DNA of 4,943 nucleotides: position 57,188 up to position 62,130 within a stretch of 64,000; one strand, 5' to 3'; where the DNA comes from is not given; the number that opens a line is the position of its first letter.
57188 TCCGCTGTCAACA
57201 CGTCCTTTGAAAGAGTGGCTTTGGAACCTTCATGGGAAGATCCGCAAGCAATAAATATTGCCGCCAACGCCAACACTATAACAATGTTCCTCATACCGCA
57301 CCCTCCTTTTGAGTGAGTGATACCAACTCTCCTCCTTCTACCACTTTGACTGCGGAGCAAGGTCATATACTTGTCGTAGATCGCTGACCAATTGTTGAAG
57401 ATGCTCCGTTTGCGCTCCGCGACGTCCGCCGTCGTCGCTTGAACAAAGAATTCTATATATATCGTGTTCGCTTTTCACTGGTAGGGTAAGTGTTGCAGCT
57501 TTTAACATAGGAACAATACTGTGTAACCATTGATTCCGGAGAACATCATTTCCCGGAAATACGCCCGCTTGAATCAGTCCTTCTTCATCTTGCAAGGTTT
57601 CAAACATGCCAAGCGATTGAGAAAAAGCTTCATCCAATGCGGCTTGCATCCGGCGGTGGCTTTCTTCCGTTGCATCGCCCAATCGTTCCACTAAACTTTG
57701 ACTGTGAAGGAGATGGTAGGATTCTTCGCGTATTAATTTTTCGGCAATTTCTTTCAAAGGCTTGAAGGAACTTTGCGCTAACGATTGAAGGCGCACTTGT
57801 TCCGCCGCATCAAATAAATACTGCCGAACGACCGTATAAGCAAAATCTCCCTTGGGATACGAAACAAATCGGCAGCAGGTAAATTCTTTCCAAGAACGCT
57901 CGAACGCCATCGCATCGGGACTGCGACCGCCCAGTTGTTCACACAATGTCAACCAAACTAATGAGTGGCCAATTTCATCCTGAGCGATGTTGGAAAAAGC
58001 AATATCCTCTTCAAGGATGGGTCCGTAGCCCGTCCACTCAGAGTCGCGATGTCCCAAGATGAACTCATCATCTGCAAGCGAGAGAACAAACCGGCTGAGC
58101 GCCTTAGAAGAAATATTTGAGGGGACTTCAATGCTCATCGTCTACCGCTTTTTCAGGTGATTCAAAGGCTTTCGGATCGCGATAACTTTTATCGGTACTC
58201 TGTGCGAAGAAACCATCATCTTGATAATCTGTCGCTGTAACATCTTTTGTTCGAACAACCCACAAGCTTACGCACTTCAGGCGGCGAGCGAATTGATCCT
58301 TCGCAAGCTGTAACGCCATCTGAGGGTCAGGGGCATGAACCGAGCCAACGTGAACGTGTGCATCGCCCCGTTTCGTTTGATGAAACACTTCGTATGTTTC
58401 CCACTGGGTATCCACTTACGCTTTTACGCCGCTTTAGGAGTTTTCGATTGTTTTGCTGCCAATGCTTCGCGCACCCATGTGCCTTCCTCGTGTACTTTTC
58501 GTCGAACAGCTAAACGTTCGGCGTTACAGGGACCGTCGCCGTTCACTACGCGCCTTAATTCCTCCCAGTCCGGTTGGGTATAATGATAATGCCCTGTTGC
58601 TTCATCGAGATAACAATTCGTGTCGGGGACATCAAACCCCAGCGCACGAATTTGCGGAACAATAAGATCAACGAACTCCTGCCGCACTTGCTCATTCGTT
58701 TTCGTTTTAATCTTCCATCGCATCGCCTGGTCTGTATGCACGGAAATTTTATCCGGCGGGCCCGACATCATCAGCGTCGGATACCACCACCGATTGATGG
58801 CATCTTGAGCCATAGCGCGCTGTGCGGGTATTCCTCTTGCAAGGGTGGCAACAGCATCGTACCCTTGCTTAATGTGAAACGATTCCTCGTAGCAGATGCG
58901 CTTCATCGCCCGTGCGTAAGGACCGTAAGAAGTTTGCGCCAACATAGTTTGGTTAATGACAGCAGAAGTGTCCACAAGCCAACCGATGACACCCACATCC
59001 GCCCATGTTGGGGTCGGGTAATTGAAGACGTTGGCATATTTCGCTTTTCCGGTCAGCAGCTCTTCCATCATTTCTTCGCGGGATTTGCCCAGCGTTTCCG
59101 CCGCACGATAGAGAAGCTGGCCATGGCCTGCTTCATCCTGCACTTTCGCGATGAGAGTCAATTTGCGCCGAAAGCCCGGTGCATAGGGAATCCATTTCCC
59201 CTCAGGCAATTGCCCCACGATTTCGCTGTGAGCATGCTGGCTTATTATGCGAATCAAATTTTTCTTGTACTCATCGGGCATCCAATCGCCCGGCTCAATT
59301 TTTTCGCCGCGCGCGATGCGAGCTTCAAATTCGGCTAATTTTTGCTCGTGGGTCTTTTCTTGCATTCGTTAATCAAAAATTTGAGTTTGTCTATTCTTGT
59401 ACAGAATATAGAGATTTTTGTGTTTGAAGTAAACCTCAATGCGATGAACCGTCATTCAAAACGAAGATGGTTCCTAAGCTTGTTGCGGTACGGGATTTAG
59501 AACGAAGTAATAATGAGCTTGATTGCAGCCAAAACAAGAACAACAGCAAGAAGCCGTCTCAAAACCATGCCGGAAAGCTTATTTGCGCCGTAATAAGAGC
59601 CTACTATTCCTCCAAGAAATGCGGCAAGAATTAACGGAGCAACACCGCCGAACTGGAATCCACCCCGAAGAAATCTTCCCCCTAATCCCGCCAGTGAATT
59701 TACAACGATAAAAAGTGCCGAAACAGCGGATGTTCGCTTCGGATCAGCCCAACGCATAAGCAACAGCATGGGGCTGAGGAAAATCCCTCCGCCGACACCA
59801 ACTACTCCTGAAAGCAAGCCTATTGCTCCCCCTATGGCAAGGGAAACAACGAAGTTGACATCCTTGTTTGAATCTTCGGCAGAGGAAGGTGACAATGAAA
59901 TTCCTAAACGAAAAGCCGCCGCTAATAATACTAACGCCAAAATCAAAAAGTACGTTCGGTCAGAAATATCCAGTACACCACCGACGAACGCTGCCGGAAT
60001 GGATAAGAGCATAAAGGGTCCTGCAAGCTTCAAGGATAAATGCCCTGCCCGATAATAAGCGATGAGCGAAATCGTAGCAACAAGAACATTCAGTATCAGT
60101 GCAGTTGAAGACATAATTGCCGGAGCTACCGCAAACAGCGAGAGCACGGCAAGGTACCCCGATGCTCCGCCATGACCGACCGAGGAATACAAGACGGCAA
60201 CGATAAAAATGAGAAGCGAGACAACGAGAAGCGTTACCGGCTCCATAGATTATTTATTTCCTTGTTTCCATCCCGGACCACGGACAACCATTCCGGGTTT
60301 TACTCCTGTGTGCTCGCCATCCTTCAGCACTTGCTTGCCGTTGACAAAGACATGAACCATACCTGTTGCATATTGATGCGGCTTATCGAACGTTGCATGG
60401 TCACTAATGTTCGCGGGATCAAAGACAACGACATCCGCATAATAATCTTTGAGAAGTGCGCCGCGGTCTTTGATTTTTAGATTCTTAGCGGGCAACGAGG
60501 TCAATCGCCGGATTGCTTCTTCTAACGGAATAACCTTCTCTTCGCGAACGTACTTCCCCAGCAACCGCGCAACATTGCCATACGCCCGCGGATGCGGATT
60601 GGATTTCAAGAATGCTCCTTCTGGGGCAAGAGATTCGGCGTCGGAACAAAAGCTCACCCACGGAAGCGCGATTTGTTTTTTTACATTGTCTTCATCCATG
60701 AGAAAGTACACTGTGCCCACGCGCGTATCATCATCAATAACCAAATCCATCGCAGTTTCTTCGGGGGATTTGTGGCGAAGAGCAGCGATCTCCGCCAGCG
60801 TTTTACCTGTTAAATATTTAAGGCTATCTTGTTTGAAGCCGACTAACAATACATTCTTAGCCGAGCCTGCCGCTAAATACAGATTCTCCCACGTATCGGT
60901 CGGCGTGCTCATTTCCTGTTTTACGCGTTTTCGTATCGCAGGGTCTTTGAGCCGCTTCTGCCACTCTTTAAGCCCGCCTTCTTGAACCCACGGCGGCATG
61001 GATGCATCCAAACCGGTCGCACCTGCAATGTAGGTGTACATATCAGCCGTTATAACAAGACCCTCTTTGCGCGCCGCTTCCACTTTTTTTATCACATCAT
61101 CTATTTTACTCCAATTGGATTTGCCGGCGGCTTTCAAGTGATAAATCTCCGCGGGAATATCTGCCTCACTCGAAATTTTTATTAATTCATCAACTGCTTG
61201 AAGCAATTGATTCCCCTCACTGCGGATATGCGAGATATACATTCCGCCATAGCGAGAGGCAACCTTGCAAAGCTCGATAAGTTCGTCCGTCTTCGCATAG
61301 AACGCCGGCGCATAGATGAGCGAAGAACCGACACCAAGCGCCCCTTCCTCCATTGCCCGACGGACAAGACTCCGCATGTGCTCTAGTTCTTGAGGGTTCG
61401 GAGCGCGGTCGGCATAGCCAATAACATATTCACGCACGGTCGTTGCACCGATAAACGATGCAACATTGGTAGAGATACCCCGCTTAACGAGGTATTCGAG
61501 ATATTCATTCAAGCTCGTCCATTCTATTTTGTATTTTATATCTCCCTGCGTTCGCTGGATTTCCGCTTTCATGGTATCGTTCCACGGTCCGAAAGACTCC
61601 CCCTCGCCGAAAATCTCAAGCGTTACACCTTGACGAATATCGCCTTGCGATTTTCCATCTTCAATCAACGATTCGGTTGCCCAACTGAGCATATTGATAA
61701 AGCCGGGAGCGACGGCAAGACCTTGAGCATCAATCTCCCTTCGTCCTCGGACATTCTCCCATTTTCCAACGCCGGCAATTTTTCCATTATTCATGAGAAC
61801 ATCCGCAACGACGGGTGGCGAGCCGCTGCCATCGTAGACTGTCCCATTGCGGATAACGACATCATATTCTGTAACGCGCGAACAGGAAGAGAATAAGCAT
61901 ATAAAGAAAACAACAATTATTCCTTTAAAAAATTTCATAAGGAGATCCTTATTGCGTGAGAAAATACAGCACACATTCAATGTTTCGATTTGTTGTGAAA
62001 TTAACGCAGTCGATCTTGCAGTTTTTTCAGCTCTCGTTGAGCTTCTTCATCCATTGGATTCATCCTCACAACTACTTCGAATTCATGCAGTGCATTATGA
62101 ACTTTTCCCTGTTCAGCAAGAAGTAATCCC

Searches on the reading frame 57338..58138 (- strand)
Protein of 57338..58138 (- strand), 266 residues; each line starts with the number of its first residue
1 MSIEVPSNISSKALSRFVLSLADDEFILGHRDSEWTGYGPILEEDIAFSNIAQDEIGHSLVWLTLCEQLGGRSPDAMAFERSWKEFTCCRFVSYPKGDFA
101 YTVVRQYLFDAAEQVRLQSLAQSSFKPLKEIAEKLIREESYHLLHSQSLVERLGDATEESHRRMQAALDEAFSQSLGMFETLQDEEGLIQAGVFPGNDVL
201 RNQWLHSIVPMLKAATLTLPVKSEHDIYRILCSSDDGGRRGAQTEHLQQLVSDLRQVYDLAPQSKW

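Call 14: search_protein_families(library=pfam, proteins=[window:57338-58138:-], max_evalue=0.01)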
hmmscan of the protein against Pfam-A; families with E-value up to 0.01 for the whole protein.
window:57338-58138:- (266 aa): 1 family
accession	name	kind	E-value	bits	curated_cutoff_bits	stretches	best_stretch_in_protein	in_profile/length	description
PF05138.18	PaaA_PaaC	-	9.8e-76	254.9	28.5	1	10-266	14-263/263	Phenylacetic acid catabolic protein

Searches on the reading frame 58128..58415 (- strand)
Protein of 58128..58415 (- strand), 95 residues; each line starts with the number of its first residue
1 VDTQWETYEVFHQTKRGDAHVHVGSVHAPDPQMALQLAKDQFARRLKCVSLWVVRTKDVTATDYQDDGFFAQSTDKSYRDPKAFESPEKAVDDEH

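Call 14: search_protein_families(library=pfam, proteins=[window:58128-58415:-], max_evalue=0.01)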
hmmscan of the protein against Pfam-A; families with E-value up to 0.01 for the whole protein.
window:58128-58415:- (95 aa): 1 family
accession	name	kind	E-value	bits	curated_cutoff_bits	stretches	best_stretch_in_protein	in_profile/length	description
PF06243.16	PaaB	-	8.8e-30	103.2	27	1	4-89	1-87/89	Phenylacetic acid degradation B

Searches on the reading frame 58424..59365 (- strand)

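Call 47: search_protein_families(library=pfam, proteins=[window:58424-59365:-], max_evalue=0.00001)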
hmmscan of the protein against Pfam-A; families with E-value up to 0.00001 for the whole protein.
window:58424-59365:- (313 aa): 1 family
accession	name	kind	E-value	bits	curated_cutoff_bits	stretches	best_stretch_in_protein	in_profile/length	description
PF05138.18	PaaA_PaaC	-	1.9e-84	283.4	28.5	1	23-297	4-263/263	Phenylacetic acid catabolic protein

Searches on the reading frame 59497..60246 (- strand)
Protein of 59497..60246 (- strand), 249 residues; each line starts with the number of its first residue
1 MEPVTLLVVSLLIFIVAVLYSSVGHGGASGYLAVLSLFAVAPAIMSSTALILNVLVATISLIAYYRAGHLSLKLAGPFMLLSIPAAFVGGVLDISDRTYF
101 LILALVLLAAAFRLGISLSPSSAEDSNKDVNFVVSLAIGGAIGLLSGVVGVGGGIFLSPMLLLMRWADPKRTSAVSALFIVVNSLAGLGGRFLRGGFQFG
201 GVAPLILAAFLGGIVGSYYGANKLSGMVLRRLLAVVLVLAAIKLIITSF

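Call 47: search_protein_families(library=pfam, proteins=[window:59497-60246:-], max_evalue=0.00001)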
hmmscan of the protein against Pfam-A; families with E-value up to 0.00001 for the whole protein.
window:59497-60246:- (249 aa): 1 family
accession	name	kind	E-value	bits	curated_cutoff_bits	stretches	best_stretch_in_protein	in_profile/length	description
PF01925.25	TauE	-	1.2e-32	114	32.6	1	11-244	3-237/237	Sulfite exporter TauE/SafE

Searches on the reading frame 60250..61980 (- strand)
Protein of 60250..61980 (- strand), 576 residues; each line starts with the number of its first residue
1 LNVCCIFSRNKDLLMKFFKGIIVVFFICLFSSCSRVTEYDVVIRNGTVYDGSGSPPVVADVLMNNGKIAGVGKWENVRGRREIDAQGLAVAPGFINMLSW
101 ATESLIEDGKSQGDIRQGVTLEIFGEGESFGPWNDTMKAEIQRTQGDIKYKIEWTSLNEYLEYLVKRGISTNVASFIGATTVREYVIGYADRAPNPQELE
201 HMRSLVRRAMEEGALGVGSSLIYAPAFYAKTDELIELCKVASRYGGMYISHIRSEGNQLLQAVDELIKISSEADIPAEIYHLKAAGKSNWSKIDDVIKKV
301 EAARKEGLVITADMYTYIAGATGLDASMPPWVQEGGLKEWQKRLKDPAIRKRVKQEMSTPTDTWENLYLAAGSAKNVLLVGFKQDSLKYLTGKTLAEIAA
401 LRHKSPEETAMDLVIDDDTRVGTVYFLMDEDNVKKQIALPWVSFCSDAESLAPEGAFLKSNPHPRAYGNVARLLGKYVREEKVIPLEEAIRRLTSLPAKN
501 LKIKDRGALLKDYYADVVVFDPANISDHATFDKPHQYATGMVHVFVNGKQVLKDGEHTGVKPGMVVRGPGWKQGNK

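Call 47: search_protein_families(library=pfam, proteins=[window:60250-61980:-], max_evalue=0.00001)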
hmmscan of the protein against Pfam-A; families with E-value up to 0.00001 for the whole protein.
window:60250-61980:- (576 aa): 2 families
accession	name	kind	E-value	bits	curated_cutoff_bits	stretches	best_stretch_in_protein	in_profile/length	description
PF07969.17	Amidohydro_3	-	2.3e-17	64.1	29.7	1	81-551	1-471/472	Amidohydrolase family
PF01979.26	Amidohydro_1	-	6.4e-06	26.1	25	0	474-551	273-345/345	Amidohydrolase family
